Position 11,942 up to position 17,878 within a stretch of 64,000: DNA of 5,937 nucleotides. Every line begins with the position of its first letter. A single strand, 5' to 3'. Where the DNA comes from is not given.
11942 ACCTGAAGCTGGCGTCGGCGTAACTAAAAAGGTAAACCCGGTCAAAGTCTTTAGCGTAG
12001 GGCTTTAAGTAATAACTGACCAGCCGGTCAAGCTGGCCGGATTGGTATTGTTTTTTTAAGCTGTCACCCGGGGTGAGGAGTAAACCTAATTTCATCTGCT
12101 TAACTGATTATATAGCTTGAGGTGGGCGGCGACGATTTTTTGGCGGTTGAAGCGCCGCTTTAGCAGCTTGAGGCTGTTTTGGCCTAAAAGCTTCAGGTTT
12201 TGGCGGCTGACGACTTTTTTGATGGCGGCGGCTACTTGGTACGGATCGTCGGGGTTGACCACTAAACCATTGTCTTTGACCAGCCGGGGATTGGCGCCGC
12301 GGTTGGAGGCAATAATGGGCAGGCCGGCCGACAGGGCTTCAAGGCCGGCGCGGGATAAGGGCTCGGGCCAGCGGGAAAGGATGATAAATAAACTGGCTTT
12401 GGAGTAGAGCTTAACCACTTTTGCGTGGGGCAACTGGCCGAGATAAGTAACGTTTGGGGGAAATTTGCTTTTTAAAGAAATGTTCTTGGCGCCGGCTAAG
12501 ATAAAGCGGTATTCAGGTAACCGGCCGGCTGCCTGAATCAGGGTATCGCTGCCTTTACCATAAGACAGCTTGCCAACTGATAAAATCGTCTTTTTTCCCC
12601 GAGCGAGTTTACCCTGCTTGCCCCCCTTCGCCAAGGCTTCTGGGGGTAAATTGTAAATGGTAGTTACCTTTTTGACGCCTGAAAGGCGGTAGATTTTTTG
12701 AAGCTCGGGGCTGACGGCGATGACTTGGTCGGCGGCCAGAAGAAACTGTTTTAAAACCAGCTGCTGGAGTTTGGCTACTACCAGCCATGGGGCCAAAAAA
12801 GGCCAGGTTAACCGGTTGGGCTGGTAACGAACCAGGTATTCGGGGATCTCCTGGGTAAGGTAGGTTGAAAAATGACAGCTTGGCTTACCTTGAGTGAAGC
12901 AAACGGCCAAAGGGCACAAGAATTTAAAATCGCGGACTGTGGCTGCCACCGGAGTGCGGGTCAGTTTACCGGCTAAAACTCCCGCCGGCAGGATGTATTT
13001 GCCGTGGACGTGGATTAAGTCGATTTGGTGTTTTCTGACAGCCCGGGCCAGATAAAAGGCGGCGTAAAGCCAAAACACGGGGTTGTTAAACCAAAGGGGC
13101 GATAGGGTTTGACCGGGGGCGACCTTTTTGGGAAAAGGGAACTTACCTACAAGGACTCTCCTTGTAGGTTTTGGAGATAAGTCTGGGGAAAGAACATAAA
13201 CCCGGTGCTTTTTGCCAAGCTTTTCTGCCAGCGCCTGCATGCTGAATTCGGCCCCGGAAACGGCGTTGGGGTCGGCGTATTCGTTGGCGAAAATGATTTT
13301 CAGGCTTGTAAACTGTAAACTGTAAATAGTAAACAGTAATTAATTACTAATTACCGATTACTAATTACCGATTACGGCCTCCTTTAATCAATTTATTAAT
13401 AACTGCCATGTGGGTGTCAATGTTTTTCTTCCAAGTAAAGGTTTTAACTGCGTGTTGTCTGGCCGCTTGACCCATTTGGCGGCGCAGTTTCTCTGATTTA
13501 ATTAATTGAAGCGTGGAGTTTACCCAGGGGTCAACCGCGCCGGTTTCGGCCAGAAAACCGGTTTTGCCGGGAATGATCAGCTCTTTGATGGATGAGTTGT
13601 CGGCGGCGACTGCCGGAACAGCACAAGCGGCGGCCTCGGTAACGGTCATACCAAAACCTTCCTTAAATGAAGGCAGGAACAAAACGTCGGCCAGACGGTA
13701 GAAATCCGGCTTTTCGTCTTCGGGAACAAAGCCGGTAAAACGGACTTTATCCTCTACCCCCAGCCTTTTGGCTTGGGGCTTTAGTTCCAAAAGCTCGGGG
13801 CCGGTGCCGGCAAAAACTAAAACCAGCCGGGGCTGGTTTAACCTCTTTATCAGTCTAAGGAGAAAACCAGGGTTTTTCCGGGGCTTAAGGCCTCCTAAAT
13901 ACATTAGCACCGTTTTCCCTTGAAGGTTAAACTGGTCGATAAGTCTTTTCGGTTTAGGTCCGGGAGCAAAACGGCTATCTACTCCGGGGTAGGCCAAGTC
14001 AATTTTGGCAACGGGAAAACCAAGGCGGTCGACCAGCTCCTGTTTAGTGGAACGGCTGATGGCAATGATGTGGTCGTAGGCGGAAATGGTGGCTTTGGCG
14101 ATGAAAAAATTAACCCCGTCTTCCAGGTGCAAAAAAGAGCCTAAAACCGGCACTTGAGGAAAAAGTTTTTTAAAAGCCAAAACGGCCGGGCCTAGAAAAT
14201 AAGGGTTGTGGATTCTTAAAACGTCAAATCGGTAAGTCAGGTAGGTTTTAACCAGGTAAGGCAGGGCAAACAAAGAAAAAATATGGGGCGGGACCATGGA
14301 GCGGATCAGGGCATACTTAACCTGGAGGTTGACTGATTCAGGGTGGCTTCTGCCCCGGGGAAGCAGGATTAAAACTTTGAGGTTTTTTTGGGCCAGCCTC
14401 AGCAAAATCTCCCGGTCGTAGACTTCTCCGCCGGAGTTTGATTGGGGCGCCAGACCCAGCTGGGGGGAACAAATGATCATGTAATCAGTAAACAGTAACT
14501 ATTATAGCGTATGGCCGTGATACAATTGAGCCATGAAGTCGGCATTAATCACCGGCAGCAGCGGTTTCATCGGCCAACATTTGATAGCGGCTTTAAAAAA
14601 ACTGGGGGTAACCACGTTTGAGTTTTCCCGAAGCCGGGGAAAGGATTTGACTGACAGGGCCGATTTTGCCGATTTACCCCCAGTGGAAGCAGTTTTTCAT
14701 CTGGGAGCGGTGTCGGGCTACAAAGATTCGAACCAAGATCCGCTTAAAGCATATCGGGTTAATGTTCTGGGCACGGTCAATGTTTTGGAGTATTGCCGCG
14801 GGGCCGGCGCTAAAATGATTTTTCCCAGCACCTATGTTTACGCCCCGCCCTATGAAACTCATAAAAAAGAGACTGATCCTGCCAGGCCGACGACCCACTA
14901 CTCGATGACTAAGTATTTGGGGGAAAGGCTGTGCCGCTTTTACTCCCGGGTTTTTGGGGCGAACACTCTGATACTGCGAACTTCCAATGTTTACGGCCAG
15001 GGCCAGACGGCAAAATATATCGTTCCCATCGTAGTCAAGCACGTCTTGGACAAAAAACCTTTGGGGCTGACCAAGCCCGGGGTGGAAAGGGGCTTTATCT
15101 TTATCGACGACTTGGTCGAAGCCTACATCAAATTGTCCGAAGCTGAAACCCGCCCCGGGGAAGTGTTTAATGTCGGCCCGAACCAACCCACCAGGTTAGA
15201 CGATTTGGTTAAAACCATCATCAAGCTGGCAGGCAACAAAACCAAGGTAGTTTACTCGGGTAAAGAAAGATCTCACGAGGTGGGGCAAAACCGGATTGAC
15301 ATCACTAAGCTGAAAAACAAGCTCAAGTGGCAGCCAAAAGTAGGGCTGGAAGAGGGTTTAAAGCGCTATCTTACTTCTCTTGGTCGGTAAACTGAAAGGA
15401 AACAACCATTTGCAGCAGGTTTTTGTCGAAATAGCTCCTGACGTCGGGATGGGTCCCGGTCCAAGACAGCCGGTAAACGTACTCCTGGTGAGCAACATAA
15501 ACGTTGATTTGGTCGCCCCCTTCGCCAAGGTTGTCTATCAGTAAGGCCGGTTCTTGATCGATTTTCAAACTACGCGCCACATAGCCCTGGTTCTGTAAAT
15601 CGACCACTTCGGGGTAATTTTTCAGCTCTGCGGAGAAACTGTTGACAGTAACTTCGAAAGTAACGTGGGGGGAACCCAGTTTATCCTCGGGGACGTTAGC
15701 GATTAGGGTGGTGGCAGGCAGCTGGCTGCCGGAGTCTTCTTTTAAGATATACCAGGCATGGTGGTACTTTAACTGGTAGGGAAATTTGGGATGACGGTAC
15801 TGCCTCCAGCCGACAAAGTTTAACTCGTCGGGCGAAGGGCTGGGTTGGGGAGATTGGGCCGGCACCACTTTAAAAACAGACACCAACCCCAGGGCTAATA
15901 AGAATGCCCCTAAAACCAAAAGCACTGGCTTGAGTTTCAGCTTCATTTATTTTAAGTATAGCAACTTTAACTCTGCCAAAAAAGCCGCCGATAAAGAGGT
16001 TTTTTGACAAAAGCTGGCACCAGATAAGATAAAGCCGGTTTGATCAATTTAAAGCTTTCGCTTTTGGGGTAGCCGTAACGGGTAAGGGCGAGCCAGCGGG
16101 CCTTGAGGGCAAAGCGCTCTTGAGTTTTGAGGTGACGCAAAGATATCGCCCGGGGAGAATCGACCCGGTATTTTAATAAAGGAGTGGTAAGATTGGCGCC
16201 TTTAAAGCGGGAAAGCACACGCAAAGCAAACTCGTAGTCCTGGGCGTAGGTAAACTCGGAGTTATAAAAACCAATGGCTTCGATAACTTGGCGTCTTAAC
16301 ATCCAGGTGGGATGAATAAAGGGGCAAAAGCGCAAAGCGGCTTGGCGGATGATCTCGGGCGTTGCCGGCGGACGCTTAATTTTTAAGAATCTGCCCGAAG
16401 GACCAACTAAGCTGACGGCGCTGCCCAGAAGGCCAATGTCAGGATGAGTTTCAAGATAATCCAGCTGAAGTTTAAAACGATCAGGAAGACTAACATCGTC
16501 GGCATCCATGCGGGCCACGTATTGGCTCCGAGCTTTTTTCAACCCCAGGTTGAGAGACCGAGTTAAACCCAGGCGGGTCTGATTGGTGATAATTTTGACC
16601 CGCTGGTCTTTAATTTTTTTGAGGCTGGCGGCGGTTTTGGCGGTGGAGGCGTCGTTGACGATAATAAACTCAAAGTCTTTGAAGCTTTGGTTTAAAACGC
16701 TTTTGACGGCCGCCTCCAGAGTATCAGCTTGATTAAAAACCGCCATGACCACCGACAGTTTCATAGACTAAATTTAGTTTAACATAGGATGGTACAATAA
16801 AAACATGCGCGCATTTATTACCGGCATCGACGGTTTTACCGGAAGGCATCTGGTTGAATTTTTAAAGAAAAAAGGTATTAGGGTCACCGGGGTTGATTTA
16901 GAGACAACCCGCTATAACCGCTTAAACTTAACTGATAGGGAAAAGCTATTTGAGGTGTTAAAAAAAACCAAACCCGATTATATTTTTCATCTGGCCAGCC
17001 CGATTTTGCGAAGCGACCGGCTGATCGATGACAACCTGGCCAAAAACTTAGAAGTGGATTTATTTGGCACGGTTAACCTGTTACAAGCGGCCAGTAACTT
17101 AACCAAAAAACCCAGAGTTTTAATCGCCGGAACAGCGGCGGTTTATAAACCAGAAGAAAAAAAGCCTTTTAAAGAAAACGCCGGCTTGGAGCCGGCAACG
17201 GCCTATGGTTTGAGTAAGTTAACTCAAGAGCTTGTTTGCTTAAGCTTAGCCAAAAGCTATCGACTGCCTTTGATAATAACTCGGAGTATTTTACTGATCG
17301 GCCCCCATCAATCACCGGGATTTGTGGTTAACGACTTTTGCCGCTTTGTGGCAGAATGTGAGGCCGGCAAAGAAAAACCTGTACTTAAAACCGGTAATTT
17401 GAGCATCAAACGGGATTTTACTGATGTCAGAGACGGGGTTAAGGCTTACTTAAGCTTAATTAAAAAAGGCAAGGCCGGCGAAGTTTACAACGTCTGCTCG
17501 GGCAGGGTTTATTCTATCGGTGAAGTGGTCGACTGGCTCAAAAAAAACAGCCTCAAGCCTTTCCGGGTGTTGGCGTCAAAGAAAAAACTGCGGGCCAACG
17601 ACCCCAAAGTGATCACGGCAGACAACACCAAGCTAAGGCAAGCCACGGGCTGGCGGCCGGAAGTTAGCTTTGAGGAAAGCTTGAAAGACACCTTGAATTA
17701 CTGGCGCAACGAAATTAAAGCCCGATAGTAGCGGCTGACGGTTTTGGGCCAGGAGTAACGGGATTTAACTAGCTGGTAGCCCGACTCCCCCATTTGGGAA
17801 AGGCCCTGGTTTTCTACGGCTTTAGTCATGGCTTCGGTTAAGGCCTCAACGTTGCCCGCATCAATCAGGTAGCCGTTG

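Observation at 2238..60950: Unusually large expansion of PMT/ArnT-type GT-C glycosyltransferases with six Dpm1-like donors, but no OST, Wzy or initiating transferase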

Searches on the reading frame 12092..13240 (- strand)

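Call 6: search_protein_families(library=pfam, max_evalue=0.01, proteins=[window:12092-13240:-])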
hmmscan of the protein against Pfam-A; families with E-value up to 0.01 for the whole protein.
window:12092-13240:- (382 aa): 7 families
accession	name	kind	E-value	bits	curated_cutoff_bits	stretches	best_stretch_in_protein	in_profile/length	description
PF00534.26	Glycos_transf_1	-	5.5e-25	88.3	26.4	1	211-349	10-161/172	Glycosyl transferases group 1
PF13692.12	Glyco_trans_1_4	-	3.2e-20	73.3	27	1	217-344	2-140/142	Glycosyl transferases group 1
PF13439.12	Glyco_transf_4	-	7.5e-17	62.3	28.5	1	3-197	10-164/170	Glycosyltransferase Family 4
PF13579.12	Glyco_trans_4_4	-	1.2e-10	42.4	29.7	1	3-196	9-156/158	Glycosyl transferase 4-like domain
PF13524.12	Glyco_trans_1_2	-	1.2e-05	25.7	25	1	234-345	5-113/144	Glycosyl transferase-like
PF20706.3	GT4-conflict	-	0.00019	21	26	0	273-314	273-313/385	Family 4 Glycosyltransferase in conflict systems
PF22772.2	WsaF_C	-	0.0069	16.7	27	0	240-339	33-131/133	WsaF, C-terminal domain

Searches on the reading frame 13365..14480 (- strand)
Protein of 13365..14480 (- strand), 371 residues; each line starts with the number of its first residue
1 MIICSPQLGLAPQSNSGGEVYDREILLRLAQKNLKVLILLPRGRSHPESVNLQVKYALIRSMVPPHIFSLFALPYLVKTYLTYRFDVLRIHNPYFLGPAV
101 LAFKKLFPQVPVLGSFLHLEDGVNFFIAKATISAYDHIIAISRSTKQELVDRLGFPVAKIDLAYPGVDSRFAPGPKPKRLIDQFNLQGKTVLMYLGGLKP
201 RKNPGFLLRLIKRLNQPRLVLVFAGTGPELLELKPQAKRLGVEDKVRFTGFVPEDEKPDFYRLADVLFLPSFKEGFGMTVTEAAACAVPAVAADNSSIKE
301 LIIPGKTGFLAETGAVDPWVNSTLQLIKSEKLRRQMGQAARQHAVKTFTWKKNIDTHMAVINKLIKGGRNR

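Call 6: search_protein_families(library=pfam, max_evalue=0.01, proteins=[window:13365-14480:-])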
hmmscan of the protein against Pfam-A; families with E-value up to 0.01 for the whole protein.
window:13365-14480:- (371 aa): 6 families
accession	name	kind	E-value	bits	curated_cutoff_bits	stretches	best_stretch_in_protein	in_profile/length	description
PF00534.26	Glycos_transf_1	-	1.5e-40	139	26.4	1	187-342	13-171/172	Glycosyl transferases group 1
PF13692.12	Glyco_trans_1_4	-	6.9e-30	104.6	27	1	190-328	2-141/142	Glycosyl transferases group 1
PF13439.12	Glyco_transf_4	-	2.7e-17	63.8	28.5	1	16-169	2-168/170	Glycosyltransferase Family 4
PF13524.12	Glyco_trans_1_2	-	5.9e-11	42.9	25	1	207-357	5-142/144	Glycosyl transferase-like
PF20706.3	GT4-conflict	-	2.2e-07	30.6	26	1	259-305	277-323/385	Family 4 Glycosyltransferase in conflict systems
PF13579.12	Glyco_trans_4_4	-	7.5e-05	23.6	29.7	1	17-165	2-157/158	Glycosyl transferase 4-like domain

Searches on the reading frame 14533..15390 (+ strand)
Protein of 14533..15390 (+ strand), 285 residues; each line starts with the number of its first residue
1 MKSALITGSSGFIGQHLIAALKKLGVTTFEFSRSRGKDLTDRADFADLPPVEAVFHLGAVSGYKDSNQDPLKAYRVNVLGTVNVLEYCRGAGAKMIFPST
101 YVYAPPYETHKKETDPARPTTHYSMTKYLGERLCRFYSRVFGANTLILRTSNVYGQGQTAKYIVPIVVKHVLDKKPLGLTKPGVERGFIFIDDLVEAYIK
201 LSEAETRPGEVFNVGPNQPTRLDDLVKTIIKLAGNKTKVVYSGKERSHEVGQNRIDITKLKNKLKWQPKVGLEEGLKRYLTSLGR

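Call 6: search_protein_families(library=pfam, max_evalue=0.01, proteins=[window:14533-15390:+])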
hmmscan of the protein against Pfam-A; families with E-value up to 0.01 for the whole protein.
window:14533-15390:+ (285 aa): 6 families
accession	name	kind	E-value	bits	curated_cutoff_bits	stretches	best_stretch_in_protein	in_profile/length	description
PF01370.27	Epimerase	-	6.8e-43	147.2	20.9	1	4-215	1-240/240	NAD dependent epimerase/dehydratase family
PF16363.11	GDP_Man_Dehyd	-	6.1e-33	115.1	27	1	51-278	76-331/332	GDP-mannose 4,6 dehydratase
PF04321.23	RmlD_sub_bind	-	7.9e-21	74.8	27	1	4-162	3-158/287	RmlD substrate binding domain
PF07993.18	NAD_binding_4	-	1.2e-12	48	20.1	1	50-159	88-213/258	Male sterility protein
PF02719.21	Polysacc_synt_2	-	5e-12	46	20.2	1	51-242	78-253/293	Polysaccharide biosynthesis protein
PF01073.25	3Beta_HSD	-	2e-11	43.9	22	1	5-238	1-273/280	3-beta hydroxysteroid dehydrogenase/isomerase family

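Call 67: search_protein_families(library=ncbifam, max_evalue=1e-10, proteins=[window:14533-15390:+])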
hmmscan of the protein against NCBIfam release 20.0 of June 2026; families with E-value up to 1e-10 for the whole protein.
window:14533-15390:+ (285 aa): 12 families
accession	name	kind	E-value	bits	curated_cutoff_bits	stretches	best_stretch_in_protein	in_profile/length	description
TIGR01181.1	dTDP_gluc_dehyt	equivalog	2.2e-32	112.4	365.1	1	38-278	58-306/321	dTDP-glucose 4,6-dehydratase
TIGR04180.1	EDH_00030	hypoth_equivalog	3.2e-29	102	475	1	51-270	71-296/297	NAD-dependent 4,6-dehydratase LegB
TIGR01179.1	galE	equivalog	3.7e-24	85.2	262.3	1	50-156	70-179/332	UDP-glucose 4-epimerase GalE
TIGR02197.1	heptose_epim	equivalog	7e-23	81.3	274.6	1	45-283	61-313/316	ADP-glyceromanno-heptose 6-epimerase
TIGR02622.1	CDP_4_6_dhtase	equivalog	1.3e-21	77.1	278.45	1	52-278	79-325/352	CDP-glucose 4,6-dehydratase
TIGR01214.1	rmlD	equivalog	1.9e-20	73.2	224.05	1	5-169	3-165/285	dTDP-4-dehydrorhamnose reductase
NF007490.0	PRK10084.1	subfamily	2.5e-17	62.9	649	1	113-278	157-329/361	dTDP-glucose 4,6-dehydratase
NF011728.1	PRK15181.1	equivalog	1e-15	57.6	760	1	51-280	91-334/348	Vi polysaccharide biosynthesis UDP-N-acetylglucosaminuronic acid C-4 epimerase TviC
NF007582.0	PRK10217.1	equivalog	1.7e-15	57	698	1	52-278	76-326/355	dTDP-glucose 4,6-dehydratase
TIGR01746.1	Thioester-redct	subfamily_domain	8e-15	54.9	213.35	1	72-255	107-301/371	thioester reductase domain-containing protein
NF047922.1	GDPFucSynFcl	equivalog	2.3e-13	50.3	500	1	5-279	6-297/308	GDP-L-fucose synthase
NF042422.1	oxyalk_red_OleD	equivalog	5.1e-11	42.5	580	0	4-235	3-252/329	2-alkyl-3-oxoalkanoate reductase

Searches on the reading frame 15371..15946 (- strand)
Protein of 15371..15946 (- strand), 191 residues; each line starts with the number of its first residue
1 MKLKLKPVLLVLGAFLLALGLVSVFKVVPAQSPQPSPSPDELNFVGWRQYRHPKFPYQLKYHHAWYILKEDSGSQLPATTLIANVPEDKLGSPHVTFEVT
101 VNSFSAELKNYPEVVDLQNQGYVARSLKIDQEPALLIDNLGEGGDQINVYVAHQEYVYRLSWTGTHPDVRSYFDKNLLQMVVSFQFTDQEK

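Call 6: search_protein_families(library=pfam, max_evalue=0.01, proteins=[window:15371-15946:-])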
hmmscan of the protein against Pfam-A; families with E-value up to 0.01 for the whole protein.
window:15371-15946:- (191 aa): 0 families

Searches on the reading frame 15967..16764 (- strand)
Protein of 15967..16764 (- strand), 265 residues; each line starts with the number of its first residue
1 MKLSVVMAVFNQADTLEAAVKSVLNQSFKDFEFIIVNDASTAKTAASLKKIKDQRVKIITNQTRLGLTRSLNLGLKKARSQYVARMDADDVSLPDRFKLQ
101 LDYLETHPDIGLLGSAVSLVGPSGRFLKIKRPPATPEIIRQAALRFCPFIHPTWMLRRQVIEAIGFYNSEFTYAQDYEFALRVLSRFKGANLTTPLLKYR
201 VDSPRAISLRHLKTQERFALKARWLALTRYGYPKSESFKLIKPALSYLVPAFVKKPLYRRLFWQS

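Call 6: search_protein_families(library=pfam, max_evalue=0.01, proteins=[window:15967-16764:-])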
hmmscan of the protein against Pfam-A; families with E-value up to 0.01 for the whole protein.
window:15967-16764:- (265 aa): 3 families
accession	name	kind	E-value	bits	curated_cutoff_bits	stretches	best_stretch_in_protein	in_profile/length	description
PF00535.33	Glycos_transf_2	-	8.5e-33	114.1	23.3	1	4-164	1-167/168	Glycosyl transferase family 2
PF10111.15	Glyco_tranf_2_2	-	7.3e-16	58.9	27.3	1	4-201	1-217/276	Glycosyltransferase like family 2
PF13641.12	Glyco_tranf_2_3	-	7.5e-11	42.9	27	1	3-121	3-127/230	Glycosyltransferase like family 2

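Call 38: search_protein_families(library=ncbifam, max_evalue=0.001, proteins=[window:15967-16764:-])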
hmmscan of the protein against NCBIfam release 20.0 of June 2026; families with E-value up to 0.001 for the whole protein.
window:15967-16764:- (265 aa): 20 families
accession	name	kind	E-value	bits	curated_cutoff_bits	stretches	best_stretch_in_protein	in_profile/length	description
NF053739.1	GlytfEpsEBac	equivalog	3.9e-36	124.4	450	1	2-256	2-257/265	glycosyltransferase EpsE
NF047683.1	TeichurnBiosyTuaG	equivalog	2.8e-22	79.6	400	1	3-215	8-218/252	teichuronic acid biosynthesis protein TuaG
NF007482.0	PRK10073.1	equivalog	5.7e-18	65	423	1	2-100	7-106/334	glycosyltransferase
TIGR03937.1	PgaC_IcaA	equivalog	2.9e-16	59.4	422.3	1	2-111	46-157/407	poly-beta-1,6-N-acetyl-D-glucosamine synthase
NF050050.1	ProtGlycPglI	equivalog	3e-15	56.4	500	1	2-97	3-101/306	GalNAc(5)-diNAcBac-PP-undecaprenol beta-1,3-glucosyltransferase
NF041875.1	EPS_EpsD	equivalog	5e-14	52.4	370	1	3-114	1-114/325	exopolysaccharide biosynthesis glycosyltransferase EpsD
NF007453.0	PRK10018.1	equivalog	2.5e-12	47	382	1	3-103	8-110/280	colanic acid biosynthesis glycosyltransferase WcaA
TIGR04017.1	WcaA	equivalog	3.3e-12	46.6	495.75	1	3-103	7-109/279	colanic acid biosynthesis glycosyltransferase WcaA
NF041394.1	GtaseAglG_Halo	equivalog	1e-09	38.1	440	1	1-106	1-109/304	glucosyl-dolichyl phosphate glucuronosyltransferase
TIGR03965.1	mycofact_glyco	equivalog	1.8e-09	37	280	1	3-117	76-191/467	mycofactocin biosynthesis glycosyltransferase MftF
TIGR03111.1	glyc2_xrt_Gpos1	hypoth_equivalog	1.1e-08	34.3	363.95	1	3-116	51-168/439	TIGR03111 family XrtG-associated glycosyltransferase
TIGR04283.1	glyco_like_mftF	equivalog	5.2e-08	32.7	182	1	3-183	1-169/221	TIGR04283 family arsenosugar biosynthesis glycosyltransferase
NF038299.1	EPS_HpsN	equivalog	6e-08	32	425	1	2-113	2-115/317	hormogonium polysaccharide biosynthesis glycosyltransferase HpsN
NF047588.1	GlcsyltransPgfSStrep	equivalog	6.9e-08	32.1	500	1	1-94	1-100/308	glycosyltransferase PgfS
TIGR04440.1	glyco_TIGR04440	domain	1.2e-06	28.5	70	1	4-110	3-112/215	TIGR00180 family glycosyltransferase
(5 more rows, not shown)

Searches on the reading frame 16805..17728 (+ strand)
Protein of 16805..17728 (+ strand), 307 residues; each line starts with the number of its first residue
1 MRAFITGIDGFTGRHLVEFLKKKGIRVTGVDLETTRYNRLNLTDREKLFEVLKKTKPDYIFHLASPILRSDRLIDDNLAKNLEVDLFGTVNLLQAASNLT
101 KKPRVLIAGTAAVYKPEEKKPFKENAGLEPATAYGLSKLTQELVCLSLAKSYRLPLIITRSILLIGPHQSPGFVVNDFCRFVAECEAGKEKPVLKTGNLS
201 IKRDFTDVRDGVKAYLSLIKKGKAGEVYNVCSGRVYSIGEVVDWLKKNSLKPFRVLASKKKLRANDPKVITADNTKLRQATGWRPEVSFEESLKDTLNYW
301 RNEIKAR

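Call 6: search_protein_families(library=pfam, max_evalue=0.01, proteins=[window:16805-17728:+])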
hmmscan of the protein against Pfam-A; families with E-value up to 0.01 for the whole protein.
window:16805-17728:+ (307 aa): 5 families
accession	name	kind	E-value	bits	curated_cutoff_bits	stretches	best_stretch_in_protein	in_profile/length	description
PF16363.11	GDP_Man_Dehyd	-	3.2e-49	168.6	27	1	4-296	1-332/332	GDP-mannose 4,6 dehydratase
PF01370.27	Epimerase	-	7.7e-44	150.3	20.9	1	4-231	2-240/240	NAD dependent epimerase/dehydratase family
PF04321.23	RmlD_sub_bind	-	3.6e-12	46.4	27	1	1-149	1-140/287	RmlD substrate binding domain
PF02719.21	Polysacc_synt_2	-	1.9e-07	31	20.2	1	41-245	62-243/293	Polysaccharide biosynthesis protein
PF07993.18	NAD_binding_4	-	3.7e-06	26.7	20.1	1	58-182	90-226/258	Male sterility protein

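Call 67: search_protein_families(library=ncbifam, max_evalue=1e-10, proteins=[window:16805-17728:+])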
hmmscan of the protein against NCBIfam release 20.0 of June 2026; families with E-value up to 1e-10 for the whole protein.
window:16805-17728:+ (307 aa): 11 families
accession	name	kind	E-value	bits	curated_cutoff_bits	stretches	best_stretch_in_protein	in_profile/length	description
TIGR04180.1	EDH_00030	hypoth_equivalog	9.9e-30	103.6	475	1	58-287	72-296/297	NAD-dependent 4,6-dehydratase LegB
TIGR01181.1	dTDP_gluc_dehyt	equivalog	1.4e-29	103.2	365.1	1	33-302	50-313/321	dTDP-glucose 4,6-dehydratase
TIGR01179.1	galE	equivalog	7.5e-27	94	262.3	1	10-302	9-326/332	UDP-glucose 4-epimerase GalE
TIGR01472.1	gmd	equivalog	6.7e-21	74.8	415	1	41-297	62-335/342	GDP-mannose 4,6-dehydratase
TIGR02622.1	CDP_4_6_dhtase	equivalog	1.7e-18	66.9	278.45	1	2-303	6-333/352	CDP-glucose 4,6-dehydratase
NF007490.0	PRK10084.1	subfamily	7.1e-16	58.1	649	0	118-301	151-335/361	dTDP-glucose 4,6-dehydratase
NF007582.0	PRK10217.1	equivalog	2e-15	56.8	698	1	35-300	53-331/355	dTDP-glucose 4,6-dehydratase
NF011728.1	PRK15181.1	equivalog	4.1e-14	52.3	760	1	56-300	89-337/348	Vi polysaccharide biosynthesis UDP-N-acetylglucosaminuronic acid C-4 epimerase TviC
TIGR02197.1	heptose_epim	equivalog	7.1e-14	51.7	274.6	1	5-299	3-312/316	ADP-glyceromanno-heptose 6-epimerase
NF047922.1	GDPFucSynFcl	equivalog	3.2e-13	49.8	500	1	2-303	4-304/308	GDP-L-fucose synthase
TIGR01214.1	rmlD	equivalog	6.9e-12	45.1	224.05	1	4-176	3-157/285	dTDP-4-dehydrorhamnose reductase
